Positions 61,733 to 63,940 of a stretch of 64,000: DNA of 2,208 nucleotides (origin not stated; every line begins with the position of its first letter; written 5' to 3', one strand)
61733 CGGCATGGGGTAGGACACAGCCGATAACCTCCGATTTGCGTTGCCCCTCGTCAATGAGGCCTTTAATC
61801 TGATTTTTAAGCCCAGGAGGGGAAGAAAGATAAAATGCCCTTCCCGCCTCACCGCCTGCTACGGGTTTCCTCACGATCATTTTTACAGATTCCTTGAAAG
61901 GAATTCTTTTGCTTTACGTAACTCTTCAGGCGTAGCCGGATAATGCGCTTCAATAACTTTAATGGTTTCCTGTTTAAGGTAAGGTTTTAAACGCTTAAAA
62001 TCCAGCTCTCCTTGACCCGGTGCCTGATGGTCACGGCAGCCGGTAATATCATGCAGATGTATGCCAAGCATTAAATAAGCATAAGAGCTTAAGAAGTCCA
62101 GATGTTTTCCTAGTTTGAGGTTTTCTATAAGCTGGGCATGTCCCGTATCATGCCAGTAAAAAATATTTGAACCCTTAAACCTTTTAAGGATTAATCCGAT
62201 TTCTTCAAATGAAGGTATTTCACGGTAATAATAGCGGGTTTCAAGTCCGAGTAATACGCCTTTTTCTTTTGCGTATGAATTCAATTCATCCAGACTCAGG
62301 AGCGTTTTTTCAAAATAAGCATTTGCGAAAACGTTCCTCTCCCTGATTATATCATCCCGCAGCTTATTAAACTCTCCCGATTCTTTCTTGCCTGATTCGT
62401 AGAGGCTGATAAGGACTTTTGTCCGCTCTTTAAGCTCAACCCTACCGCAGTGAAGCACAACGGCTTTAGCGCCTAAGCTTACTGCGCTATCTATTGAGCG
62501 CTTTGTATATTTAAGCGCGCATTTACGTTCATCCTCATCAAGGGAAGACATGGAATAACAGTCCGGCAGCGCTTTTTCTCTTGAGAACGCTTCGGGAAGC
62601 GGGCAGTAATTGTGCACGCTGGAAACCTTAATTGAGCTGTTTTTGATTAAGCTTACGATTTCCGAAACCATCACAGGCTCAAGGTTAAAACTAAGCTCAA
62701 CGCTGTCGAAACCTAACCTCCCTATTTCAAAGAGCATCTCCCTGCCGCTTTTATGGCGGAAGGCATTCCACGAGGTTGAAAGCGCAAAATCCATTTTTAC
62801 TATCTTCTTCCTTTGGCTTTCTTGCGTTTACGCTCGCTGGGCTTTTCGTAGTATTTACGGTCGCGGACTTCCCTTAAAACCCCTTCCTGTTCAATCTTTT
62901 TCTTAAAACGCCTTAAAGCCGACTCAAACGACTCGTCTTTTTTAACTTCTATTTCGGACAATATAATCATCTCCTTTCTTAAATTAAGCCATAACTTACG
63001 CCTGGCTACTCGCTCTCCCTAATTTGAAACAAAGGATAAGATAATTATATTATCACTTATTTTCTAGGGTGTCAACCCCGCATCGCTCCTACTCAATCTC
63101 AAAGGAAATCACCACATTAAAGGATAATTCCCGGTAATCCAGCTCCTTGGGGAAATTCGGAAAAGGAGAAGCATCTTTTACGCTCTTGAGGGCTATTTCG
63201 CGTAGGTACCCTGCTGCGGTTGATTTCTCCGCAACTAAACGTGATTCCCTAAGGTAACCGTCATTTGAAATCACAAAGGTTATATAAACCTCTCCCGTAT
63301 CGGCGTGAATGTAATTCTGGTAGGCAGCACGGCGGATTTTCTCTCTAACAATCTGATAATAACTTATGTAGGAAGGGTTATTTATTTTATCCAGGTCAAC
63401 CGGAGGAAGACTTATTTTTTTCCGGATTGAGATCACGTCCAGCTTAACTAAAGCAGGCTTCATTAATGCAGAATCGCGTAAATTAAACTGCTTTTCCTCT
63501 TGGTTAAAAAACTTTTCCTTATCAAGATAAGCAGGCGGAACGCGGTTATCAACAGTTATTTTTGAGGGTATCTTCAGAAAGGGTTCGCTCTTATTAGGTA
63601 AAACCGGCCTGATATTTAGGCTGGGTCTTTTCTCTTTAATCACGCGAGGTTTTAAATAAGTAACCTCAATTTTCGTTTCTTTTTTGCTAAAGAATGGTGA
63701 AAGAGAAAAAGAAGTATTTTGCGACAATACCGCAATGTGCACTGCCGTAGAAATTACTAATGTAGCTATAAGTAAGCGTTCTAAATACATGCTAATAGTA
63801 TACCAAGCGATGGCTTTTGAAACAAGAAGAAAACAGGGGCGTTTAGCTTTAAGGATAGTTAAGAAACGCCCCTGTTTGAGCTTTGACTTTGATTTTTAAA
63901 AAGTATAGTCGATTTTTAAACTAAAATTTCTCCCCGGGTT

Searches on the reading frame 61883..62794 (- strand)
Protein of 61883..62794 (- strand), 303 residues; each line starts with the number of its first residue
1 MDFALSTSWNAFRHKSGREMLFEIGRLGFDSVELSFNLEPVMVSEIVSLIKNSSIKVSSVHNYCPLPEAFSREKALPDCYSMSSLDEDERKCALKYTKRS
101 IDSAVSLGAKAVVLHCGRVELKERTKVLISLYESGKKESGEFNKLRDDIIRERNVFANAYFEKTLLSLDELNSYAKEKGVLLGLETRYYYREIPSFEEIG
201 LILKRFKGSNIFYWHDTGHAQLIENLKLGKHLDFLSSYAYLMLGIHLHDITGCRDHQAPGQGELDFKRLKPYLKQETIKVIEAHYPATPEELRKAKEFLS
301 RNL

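Call 8: search_protein_families(library=pfam, proteins=[window:61883-62794:-], max_evalue=0.01)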
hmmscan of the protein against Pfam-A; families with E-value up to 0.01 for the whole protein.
window:61883-62794:- (303 aa): 1 family
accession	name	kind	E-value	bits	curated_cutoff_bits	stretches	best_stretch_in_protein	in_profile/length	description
PF01261.30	AP_endonuc_2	-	4.6e-19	69.5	31.1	1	26-299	6-246/249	Xylose isomerase-like TIM barrel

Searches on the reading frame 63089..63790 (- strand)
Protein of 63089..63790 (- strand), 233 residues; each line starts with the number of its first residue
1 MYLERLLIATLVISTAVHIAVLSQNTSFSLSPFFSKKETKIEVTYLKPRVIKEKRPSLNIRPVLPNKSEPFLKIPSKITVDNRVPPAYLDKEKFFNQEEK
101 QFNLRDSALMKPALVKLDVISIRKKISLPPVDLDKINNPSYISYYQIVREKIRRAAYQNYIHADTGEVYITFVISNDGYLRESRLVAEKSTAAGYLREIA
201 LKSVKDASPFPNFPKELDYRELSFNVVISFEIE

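Call 8: search_protein_families(library=pfam, proteins=[window:63089-63790:-], max_evalue=0.01)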
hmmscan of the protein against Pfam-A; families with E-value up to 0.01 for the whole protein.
window:63089-63790:- (233 aa): 1 family
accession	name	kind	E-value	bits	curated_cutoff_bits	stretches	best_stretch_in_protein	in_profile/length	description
PF13103.11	TonB_2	-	0.0074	16.8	22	0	143-216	3-73/85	TonB C terminal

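Call 37: find_encoding_contigs(protein=window:63089-63790:-, flank=10000, max_places=2)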
Protein window:63089-63790:- (233 aa): 2 contigs read that carry it; 2 places shown.
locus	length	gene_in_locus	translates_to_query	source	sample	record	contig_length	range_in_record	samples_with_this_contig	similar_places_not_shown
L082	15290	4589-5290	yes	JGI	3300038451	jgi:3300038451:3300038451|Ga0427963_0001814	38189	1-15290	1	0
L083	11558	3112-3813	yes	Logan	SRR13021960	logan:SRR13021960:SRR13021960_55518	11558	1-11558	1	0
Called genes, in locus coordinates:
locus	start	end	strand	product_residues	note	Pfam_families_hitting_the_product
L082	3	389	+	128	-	?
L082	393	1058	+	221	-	PF00535:Glycos_transf_2, PF13641:Glyco_tranf_2_3 (weak)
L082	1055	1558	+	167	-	PF02572:CobA_CobO_BtuR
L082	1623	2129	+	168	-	PF20221:DUF6580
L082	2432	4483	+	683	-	PF07715:Plug, PF00593:TonB_dep_Rec_b-barrel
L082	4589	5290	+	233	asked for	-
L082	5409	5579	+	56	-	PF01165:Ribosomal_S21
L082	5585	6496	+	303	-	PF01261:AP_endonuc_2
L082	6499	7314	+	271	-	PF01875:Memo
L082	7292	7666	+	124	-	PF08899:DUF1844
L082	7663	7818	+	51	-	PF03966:Trm112p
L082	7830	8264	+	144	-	PF01220:DHquinase_II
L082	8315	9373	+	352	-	PF01321:Creatinase_N, PF00557:Peptidase_M24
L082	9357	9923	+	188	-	PF08207:EFP_N, PF01132:EFP, PF09285:Elong-fact-P_C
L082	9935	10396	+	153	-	PF00364:Biotin_lipoyl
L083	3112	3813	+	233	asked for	-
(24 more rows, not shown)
